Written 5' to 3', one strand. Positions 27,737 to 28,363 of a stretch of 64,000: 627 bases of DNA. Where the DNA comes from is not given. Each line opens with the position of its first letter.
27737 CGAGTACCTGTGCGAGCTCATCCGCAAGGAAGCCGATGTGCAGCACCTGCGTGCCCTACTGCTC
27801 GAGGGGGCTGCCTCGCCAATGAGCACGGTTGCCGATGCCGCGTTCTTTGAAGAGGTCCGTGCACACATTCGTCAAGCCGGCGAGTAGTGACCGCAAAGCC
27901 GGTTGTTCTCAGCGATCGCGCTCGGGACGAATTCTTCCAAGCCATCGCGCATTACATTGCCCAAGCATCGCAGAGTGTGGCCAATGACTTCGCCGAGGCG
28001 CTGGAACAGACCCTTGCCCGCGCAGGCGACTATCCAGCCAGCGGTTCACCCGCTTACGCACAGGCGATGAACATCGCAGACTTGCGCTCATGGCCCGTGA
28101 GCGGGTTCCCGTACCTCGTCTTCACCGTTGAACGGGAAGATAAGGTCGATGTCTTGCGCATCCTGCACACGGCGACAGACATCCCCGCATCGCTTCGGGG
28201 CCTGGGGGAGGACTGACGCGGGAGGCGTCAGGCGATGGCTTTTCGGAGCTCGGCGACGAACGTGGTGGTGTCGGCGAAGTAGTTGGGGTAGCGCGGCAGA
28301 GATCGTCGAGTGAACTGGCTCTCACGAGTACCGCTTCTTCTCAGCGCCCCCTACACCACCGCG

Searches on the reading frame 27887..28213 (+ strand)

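Call 82: search_protein_families(library=pfam, proteins=[window:27887-28213:+], max_evalue=0.01)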
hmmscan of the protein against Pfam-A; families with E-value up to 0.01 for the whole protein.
window:27887-28213:+ (109 aa): 1 family
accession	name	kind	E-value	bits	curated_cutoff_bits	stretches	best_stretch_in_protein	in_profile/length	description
PF05016.21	ParE_toxin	-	2.4e-10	41.3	23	1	7-98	2-88/89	ParE toxin of type II toxin-antitoxin system, parDE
